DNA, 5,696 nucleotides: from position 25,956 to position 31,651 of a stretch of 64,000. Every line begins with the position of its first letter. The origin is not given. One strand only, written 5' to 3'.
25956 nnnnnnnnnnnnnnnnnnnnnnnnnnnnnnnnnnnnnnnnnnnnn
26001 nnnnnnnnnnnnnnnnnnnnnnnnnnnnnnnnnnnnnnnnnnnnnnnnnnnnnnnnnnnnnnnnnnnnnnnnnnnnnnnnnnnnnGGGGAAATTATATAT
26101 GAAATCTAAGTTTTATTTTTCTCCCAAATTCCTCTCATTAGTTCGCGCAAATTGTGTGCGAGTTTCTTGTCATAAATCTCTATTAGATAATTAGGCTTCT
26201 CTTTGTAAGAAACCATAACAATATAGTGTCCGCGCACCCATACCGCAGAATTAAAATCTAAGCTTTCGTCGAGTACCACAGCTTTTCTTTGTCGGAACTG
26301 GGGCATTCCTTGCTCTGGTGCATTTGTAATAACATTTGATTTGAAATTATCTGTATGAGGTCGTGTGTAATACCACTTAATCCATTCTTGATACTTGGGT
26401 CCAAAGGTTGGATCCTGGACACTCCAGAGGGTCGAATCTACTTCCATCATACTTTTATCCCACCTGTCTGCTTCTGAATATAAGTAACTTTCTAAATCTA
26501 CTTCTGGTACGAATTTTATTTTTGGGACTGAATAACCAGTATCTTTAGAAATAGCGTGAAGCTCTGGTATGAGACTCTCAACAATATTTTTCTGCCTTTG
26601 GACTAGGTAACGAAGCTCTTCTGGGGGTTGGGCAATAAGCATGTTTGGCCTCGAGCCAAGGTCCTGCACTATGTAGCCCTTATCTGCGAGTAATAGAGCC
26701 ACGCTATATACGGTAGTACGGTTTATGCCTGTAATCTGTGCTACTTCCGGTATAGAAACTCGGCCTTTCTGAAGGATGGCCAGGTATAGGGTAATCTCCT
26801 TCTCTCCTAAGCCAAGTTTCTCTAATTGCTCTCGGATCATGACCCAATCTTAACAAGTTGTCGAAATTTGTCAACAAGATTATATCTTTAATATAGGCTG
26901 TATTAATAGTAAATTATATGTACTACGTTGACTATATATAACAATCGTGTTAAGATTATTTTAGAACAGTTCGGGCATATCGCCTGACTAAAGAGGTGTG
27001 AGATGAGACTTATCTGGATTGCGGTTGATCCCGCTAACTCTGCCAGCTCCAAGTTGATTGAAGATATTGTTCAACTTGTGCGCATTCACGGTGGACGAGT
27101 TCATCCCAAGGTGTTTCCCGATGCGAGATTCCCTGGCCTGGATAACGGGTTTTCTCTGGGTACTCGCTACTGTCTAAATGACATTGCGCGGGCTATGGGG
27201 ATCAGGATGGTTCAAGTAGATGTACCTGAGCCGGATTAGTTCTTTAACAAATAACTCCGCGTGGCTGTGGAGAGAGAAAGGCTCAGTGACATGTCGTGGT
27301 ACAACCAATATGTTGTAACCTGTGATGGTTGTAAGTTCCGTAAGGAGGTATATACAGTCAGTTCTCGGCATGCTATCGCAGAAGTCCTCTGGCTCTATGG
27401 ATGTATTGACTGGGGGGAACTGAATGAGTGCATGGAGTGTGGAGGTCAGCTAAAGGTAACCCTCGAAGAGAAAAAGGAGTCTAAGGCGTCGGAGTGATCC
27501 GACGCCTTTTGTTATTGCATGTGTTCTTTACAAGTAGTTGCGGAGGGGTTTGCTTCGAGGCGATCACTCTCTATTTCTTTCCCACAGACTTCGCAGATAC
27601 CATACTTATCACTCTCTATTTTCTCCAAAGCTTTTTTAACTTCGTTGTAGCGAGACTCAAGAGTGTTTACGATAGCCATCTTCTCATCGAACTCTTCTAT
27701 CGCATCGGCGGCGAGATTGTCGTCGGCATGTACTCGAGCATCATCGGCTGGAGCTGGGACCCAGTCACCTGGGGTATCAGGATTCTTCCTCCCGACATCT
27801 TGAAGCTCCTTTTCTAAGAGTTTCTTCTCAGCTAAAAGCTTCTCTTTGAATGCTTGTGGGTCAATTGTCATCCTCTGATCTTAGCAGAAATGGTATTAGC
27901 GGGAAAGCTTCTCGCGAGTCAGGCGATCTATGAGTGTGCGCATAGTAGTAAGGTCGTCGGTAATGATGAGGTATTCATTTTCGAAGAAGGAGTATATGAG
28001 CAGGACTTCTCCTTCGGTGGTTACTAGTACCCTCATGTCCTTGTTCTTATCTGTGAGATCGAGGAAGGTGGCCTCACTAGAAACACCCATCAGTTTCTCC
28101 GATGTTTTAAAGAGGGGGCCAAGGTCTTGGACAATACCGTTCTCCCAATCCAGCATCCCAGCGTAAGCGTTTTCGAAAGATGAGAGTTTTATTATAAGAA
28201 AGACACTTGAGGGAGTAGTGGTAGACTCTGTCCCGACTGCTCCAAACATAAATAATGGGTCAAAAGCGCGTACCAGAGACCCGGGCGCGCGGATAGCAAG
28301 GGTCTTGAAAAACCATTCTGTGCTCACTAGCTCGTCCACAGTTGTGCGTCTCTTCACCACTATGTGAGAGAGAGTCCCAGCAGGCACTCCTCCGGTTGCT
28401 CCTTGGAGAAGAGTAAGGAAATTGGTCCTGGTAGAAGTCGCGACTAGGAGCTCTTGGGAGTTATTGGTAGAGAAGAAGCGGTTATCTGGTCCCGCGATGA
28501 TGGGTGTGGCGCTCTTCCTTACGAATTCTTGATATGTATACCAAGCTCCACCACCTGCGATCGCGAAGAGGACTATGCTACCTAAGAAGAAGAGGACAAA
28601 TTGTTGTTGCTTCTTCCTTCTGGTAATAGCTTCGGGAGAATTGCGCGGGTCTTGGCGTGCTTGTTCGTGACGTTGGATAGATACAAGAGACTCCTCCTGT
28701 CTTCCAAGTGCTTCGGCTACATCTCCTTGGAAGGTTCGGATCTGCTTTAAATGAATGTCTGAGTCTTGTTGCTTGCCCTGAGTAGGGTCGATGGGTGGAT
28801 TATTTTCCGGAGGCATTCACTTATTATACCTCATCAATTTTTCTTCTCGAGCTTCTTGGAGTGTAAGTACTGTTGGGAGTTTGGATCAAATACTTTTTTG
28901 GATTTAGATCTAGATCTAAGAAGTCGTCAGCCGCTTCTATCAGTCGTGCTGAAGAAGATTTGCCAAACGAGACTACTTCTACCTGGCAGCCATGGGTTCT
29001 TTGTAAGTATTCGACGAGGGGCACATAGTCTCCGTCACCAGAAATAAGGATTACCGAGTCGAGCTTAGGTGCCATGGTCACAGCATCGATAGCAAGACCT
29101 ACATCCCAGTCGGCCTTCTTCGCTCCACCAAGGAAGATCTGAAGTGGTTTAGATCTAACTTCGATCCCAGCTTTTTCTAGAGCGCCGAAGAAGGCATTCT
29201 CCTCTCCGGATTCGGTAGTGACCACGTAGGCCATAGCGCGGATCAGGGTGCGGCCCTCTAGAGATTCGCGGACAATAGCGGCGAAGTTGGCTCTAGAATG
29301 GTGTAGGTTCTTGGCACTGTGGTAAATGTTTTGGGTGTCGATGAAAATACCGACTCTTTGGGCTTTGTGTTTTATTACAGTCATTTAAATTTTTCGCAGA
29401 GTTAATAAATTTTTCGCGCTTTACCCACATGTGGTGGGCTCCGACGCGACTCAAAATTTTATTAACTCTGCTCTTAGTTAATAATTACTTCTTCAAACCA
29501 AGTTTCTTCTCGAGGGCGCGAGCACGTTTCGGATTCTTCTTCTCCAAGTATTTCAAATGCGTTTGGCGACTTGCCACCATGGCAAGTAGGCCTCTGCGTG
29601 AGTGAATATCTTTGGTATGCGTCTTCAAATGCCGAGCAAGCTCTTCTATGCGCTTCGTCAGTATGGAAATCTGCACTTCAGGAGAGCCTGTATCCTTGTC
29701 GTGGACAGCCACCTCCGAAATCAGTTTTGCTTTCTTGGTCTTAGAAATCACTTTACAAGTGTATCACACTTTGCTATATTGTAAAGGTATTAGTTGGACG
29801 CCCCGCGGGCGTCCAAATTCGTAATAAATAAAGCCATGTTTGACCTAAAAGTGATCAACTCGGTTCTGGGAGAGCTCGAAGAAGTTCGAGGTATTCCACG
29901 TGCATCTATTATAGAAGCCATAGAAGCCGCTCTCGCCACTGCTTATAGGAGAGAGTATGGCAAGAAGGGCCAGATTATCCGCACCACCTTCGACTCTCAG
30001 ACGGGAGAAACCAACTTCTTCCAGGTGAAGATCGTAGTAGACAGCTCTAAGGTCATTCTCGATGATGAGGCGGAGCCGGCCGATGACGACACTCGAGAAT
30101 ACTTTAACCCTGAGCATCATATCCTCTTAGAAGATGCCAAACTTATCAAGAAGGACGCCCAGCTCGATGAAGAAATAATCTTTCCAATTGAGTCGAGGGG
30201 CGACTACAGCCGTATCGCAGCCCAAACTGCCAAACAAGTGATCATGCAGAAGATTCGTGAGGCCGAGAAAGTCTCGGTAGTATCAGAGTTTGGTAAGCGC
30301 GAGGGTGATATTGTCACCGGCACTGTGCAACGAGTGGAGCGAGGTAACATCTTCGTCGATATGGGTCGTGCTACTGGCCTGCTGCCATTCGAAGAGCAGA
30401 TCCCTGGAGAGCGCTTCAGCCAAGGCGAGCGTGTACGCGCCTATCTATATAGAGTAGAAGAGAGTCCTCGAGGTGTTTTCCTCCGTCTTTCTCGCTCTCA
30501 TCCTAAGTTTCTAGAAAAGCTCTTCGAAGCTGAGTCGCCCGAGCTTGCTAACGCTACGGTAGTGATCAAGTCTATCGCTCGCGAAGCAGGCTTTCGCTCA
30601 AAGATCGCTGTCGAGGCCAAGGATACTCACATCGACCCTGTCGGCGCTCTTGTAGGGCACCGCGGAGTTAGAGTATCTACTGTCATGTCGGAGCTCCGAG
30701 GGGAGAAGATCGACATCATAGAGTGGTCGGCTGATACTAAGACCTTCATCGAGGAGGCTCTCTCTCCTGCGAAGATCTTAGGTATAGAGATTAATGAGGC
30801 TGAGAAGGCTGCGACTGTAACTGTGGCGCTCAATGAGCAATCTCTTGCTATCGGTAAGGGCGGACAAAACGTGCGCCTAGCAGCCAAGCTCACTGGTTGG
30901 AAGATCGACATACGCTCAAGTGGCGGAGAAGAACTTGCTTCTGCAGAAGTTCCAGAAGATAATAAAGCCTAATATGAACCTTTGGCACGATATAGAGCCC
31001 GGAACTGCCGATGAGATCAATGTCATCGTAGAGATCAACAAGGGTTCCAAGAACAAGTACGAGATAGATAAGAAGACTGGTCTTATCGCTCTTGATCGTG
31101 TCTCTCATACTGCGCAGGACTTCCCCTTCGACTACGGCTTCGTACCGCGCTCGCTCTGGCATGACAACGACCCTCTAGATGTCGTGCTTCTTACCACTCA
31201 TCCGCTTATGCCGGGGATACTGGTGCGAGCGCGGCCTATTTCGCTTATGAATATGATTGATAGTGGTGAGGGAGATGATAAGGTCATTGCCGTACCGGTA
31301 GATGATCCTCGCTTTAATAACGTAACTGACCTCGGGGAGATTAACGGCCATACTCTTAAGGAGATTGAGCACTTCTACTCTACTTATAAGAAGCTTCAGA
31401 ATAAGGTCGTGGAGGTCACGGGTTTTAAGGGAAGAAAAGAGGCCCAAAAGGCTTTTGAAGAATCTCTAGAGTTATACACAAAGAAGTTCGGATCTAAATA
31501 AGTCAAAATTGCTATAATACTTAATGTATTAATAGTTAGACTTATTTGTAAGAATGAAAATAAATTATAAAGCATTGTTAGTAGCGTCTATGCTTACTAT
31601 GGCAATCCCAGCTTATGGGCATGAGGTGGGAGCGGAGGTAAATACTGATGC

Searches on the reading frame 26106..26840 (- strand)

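Call 37: search_protein_families(library=pfam, proteins=[window:26106-26840:-], max_evalue=0.001)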
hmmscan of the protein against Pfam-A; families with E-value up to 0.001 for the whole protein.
window:26106-26840:- (244 aa): 3 families
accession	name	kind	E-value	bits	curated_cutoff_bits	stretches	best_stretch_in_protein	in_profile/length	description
PF01978.25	TrmB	-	8e-11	42.1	25.6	1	6-73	1-67/68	Sugar-specific transcriptional regulator TrmB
PF09339.16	HTH_IclR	-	0.00016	21.8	22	1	25-60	16-51/52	IclR helix-turn-helix domain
PF02082.26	Rrf2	-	0.00048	20.7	30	1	16-76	11-72/132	Iron-dependent Transcriptional regulator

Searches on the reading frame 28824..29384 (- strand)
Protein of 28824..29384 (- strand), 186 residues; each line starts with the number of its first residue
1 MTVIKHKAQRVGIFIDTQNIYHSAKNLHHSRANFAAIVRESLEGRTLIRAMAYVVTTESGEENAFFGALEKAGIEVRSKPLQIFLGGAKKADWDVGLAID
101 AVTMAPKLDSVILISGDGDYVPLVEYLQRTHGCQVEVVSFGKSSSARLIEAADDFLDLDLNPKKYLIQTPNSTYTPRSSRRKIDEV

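Call 37: search_protein_families(library=pfam, proteins=[window:28824-29384:-], max_evalue=0.001)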
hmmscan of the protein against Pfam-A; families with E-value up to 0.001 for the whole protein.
window:28824-29384:- (186 aa): 1 family
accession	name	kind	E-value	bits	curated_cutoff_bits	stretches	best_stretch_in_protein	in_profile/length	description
PF01936.24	NYN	-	3e-34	119.1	24.2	1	10-159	1-145/145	NYN domain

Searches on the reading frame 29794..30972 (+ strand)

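Call 37: search_protein_families(library=pfam, proteins=[window:29794-30972:+], max_evalue=0.001)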
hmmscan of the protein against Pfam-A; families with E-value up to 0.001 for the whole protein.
window:29794-30972:+ (392 aa): 5 families
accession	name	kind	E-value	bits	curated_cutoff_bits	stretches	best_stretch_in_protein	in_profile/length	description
PF08529.16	NusA_N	-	6.8e-29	101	23.8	1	23-159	4-118/119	NusA N-terminal domain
PF13184.12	KH_5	-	1.3e-27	96.1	27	1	265-333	1-69/69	NusA-like KH domain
PF00575.29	S1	-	1.5e-10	41.7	22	1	169-230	3-71/74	S1 RNA binding domain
PF23095.1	KH_NusA_C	-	0.00012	22.4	34.2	1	344-374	5-35/59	Transcription termination/antitermination protein NusA, KH domain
PF07650.23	KH_2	-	0.00021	21.5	22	1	317-367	4-54/78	KH domain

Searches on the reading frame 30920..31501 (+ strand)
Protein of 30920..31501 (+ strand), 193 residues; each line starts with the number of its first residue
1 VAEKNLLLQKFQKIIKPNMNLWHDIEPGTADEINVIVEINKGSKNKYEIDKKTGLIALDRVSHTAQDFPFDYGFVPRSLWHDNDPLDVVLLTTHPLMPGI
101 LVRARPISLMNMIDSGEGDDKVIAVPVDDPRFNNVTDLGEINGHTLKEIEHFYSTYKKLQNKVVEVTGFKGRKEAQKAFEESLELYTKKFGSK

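Call 37: search_protein_families(library=pfam, proteins=[window:30920-31501:+], max_evalue=0.001)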
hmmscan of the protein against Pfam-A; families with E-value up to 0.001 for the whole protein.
window:30920-31501:+ (193 aa): 1 family
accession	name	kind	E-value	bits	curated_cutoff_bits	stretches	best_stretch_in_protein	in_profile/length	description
PF00719.24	Pyrophosphatase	-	8.8e-54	181.9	23.5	1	35-186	1-152/153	Inorganic pyrophosphatase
